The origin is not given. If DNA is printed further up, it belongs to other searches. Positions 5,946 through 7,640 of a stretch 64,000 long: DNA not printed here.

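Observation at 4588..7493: Candidate two-gene conflict/defence cassette: signal-less DUF1566 lectin-fold plus E/K/R-helix protein coupled to an orphan BrxL-like AAA+ ATPase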

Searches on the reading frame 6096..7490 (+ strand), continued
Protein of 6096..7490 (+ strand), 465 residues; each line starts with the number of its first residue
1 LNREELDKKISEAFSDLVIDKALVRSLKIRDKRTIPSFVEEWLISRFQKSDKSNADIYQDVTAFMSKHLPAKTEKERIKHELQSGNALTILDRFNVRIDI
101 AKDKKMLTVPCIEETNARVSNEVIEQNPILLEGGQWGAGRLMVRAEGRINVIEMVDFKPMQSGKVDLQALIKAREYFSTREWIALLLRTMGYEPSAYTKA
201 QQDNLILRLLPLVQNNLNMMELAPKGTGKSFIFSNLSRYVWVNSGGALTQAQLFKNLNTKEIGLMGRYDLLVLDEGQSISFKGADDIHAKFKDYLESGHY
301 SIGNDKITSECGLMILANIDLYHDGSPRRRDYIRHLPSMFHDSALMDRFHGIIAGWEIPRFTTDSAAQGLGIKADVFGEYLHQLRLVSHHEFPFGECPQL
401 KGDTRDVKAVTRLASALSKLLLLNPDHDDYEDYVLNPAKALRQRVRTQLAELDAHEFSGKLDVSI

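Call 92: search_dna_similar(query=L141:1282-3936:+, collection=plasmids, mode=protein, max_rows=60, rows=spread, max_evalue=0.001)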
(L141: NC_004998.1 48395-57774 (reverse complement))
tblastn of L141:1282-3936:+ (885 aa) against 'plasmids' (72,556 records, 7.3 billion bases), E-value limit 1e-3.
Records with a match: 308; places in all: 316; records where one place covers at least 80% of the query: 264.
Best place of each record, by identity: >=99% 48; 95-99% 20; 90-95% 1; 80-90% 2; 60-80% 1; <60% 236.
By first word of the organism name: Acinetobacter 141; Escherichia 50; Salmonella 18; Klebsiella 7; Ligilactobacillus 6; Moellerella 4; Vibrio 4; Lactiplantibacillus 4; Natrinema 4; Enterobacter 3; and 50 more.
By predicted mobility (MOB-suite, as given by PLSDB): conjugative 113; mobilizable 112; non-mobilizable 83.
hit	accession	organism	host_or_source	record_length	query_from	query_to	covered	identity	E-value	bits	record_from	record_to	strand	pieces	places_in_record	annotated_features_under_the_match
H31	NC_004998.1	Escherichia coli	-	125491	1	885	100%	100.0%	0e+0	1825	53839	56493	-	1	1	pglZ: BREX-1 system phosphatase PglZ type A | pglX: BREX-1 system adenine-specific DNA-methyltransferase PglX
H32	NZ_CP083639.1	Escherichia fergusonii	-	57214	1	885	100%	99.8%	0e+0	1822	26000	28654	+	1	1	pglZ: BREX-1 system phosphatase PglZ type A | pglX: BREX-1 system adenine-specific DNA-methyltransferase PglX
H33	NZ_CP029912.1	Salmonella enterica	-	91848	1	885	100%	99.5%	0e+0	1817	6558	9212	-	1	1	pglZ: BREX-1 system phosphatase PglZ type A | pglX: BREX-1 system adenine-specific DNA-methyltransferase PglX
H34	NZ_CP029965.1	Salmonella enterica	-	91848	1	885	100%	99.5%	0e+0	1817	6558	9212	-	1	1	pglZ: BREX-1 system phosphatase PglZ type A | pglX: BREX-1 system adenine-specific DNA-methyltransferase PglX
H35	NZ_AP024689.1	Escherichia coli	Homo sapiens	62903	1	885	100%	99.5%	0e+0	1817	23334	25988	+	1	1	pglZ: BREX-1 system phosphatase PglZ type A | pglX: BREX-1 system adenine-specific DNA-methyltransferase PglX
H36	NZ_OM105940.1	Escherichia coli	-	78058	1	885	100%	99.5%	0e+0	1817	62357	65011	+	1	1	pglZ: BREX-1 system phosphatase PglZ type A | pglX: BREX-1 system adenine-specific DNA-methyltransferase PglX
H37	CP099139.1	Escherichia coli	culture,Pooled soil sample collected ...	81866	1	885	100%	99.5%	0e+0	1817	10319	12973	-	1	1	pglZ: BREX-1 system phosphatase PglZ type A | pglX: BREX-1 system adenine-specific DNA-methyltransferase PglX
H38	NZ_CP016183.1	Escherichia coli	Chicken heart and liver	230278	1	885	100%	99.5%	0e+0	1817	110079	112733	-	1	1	pglZ: BREX-1 system phosphatase PglZ type A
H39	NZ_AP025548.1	Escherichia coli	Homo sapiens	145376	1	885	100%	99.5%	0e+0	1817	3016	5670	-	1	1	pglZ: BREX-1 system phosphatase PglZ type A | pglX: BREX-1 system adenine-specific DNA-methyltransferase PglX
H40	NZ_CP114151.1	Klebsiella michiganensis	Homo sapiens,Rectal Swab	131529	1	885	100%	98.9%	0e+0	1803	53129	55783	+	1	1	pglZ: BREX-1 system phosphatase PglZ type A | pglX: BREX-1 system adenine-specific DNA-methyltransferase PglX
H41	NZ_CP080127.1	Escherichia coli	chicken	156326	1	885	100%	98.3%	0e+0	1801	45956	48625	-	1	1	pglZ: BREX-1 system phosphatase PglZ type A | pglX: BREX-1 system adenine-specific DNA-methyltransferase PglX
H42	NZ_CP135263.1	Enterobacter asburiae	Homo sapiens,anal swab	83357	1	885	100%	98.2%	0e+0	1795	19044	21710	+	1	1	pglZ: BREX-1 system phosphatase PglZ type A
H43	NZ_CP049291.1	Enterobacter hormaechei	Homo sapiens,urine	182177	1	885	100%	96.1%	0e+0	1776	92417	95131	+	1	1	pglZ: BREX-1 system phosphatase PglZ type A | pglX: BREX-1 system adenine-specific DNA-methyltransferase PglX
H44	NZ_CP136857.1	Oceanisphaera sp. IT1-181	-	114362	1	885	100%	66.4%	0e+0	1219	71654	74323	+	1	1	pglZ: BREX-1 system phosphatase PglZ type A | DUF4435 domain-containing protein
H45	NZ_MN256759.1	Escherichia coli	-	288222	1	885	100%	51.5%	0e+0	913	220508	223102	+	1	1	pglZ: BREX-1 system phosphatase PglZ type A | hypothetical protein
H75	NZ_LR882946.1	Planktothrix agardhii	-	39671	18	884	98%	31.4%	2e-115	396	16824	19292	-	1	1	pglZ: BREX-1 system phosphatase PglZ type A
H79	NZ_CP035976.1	Bacillus mycoides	cell culture,soil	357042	15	884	98%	27.8%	7e-105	365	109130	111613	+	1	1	pglZ: BREX-1 system phosphatase PglZ type A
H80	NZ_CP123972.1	Ligilactobacillus salivarius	pure culture,pig intestine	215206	16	885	98%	27.6%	6e-87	312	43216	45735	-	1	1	pglZ: BREX-1 system phosphatase PglZ type A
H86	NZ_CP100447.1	Natrinema caseinilyticum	marine sediment,sediment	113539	423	751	37%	26.8%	5e-13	81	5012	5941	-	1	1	pglZ: BREX-5 system phosphatase PglZ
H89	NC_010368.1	Halobacterium salinarum NRC-34001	-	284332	476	751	31%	26.2%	1e-10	73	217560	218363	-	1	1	pglZ: BREX-5 system phosphatase PglZ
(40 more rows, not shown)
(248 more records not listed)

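Call 93: get_annotated_region(hit=H79, flank=2500)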
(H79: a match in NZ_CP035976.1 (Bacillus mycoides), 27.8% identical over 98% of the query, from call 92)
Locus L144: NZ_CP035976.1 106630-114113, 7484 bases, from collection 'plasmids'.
description: Bacillus mycoides strain BPN102 plasmid p357
organism: Bacillus mycoides (NCBI taxid 1405)
taxonomy: Bacteria; Bacillota; Bacilli; Bacillales; Bacillaceae; Bacillus; Bacillus mycoides
host: -; source: cell culture,soil; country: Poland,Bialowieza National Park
typing (MOB-suite, as given by PLSDB): non-mobilizable; replicon rep_cluster_164
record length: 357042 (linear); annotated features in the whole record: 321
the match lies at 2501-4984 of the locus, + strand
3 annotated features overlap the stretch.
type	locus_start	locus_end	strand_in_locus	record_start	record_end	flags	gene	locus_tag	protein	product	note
CDS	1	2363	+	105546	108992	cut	pglX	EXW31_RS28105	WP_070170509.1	BREX-1 system adenine-specific DNA-methyltransferase PglX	GO:0006306 - DNA methylation [Evidence IEA]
CDS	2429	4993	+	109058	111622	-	pglZ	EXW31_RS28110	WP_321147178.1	BREX-1 system phosphatase PglZ type A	-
CDS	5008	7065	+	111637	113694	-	brxL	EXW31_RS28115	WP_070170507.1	protease Lon-related BREX system protein BrxL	GO:0008150 - biological_process [Evidence IEA]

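Call 94: get_annotated_region(hit=H80, flank=2500)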
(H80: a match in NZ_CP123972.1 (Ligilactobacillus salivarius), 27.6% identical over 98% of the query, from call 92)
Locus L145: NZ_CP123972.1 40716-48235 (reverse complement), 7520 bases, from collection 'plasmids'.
description: Ligilactobacillus salivarius strain ZSA5 plasmid unnamed1, complete sequence
organism: Ligilactobacillus salivarius (NCBI taxid 1624)
taxonomy: Bacteria; Bacillota; Bacilli; Lactobacillales; Lactobacillaceae; Ligilactobacillus; Ligilactobacillus salivarius
host: -; source: pure culture,pig intestine; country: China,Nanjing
typing (MOB-suite, as given by PLSDB): non-mobilizable; replicon rep_cluster_1685
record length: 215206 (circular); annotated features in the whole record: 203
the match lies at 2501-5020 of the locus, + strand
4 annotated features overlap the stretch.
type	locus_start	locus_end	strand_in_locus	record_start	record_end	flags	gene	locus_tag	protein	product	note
CDS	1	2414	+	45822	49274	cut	pglX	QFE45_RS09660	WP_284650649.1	BREX-1 system adenine-specific DNA-methyltransferase PglX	-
CDS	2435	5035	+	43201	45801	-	pglZ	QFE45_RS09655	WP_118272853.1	BREX-1 system phosphatase PglZ type A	-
CDS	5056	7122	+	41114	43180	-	brxL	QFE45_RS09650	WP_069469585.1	protease Lon-related BREX system protein BrxL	GO:0008150 - biological_process [Evidence IEA]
CDS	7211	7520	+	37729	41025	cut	-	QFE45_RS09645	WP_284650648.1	hypothetical protein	-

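Call 95: get_annotated_region(hit=H75, flank=2500)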
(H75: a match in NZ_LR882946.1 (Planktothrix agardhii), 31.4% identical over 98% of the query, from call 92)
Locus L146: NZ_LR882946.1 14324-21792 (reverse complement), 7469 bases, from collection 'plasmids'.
description: Planktothrix agardhii strain No.365 plasmid p2
organism: Planktothrix agardhii (NCBI taxid 1160)
taxonomy: Bacteria; Cyanobacteriota; Cyanophyceae; Oscillatoriales; Microcoleaceae; Planktothrix; Planktothrix agardhii
host: -; source: -; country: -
typing (MOB-suite, as given by PLSDB): non-mobilizable
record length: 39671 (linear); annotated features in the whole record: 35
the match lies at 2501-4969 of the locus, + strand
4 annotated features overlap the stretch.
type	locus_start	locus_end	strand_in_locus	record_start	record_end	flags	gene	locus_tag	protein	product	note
CDS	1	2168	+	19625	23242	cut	pglX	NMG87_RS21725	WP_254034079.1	BREX-1 system adenine-specific DNA-methyltransferase PglX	GO:0006306 - DNA methylation [Evidence IEA]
CDS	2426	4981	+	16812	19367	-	pglZ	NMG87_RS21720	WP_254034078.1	BREX-1 system phosphatase PglZ type A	-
CDS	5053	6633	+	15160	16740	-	-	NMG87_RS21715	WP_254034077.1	phospholipase D-like domain-containing protein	-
CDS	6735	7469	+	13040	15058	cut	brxL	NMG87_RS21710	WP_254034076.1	protease Lon-related BREX system protein BrxL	GO:0008150 - biological_process [Evidence IEA]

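Call 96: get_annotated_region(hit=H86, flank=3500)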
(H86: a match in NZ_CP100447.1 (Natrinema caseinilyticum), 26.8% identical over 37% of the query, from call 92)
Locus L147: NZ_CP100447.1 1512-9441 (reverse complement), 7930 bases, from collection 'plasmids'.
description: Natrinema caseinilyticum strain ZJ2 plasmid unnamed2, complete sequence
organism: Natrinema caseinilyticum (NCBI taxid 2961570)
taxonomy: Archaea; Euryarchaeota; Halobacteria; Halobacteriales; Natrialbaceae; Natrinema; Natrinema caseinilyticum
host: -; source: marine sediment,sediment; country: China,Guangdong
typing (MOB-suite, as given by PLSDB): non-mobilizable
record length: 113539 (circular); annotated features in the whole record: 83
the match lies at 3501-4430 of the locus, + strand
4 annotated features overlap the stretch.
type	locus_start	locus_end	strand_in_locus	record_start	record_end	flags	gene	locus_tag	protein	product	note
CDS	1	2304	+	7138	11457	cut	pglX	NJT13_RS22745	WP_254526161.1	BREX-5 system adenine-specific DNA-methyltransferase PglX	-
CDS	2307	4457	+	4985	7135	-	pglZ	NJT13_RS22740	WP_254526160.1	BREX-5 system phosphatase PglZ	-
CDS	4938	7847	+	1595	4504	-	-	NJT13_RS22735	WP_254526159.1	helicase-related protein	-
CDS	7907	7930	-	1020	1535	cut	-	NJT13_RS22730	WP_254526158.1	hypothetical protein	-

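Call 97: get_annotated_region(hit=H89, flank=3500)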
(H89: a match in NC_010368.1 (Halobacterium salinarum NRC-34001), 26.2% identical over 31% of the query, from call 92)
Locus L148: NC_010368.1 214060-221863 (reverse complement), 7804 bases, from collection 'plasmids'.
description: Halobacterium salinarum R1 plasmid PHS3, complete sequence
organism: Halobacterium salinarum NRC-34001 (NCBI taxid 478009)
taxonomy: Archaea; Euryarchaeota; Halobacteria; Halobacteriales; Halobacteriaceae; Halobacterium; Halobacterium salinarum; Halobacterium salinarum NRC-34001
host: -; source: -; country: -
typing (MOB-suite, as given by PLSDB): non-mobilizable; replicon rep_cluster_621; mating-pair formation MPF_T
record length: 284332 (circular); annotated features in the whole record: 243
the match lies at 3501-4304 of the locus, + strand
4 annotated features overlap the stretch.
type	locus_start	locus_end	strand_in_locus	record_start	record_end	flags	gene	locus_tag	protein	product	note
CDS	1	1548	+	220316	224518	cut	pglX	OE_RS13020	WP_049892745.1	BREX-5 system adenine-specific DNA-methyltransferase PglX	-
CDS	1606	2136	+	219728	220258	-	-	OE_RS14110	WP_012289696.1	hypothetical protein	-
CDS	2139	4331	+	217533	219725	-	pglZ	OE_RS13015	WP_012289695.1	BREX-5 system phosphatase PglZ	-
CDS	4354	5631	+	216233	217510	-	-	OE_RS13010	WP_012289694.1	hypothetical protein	-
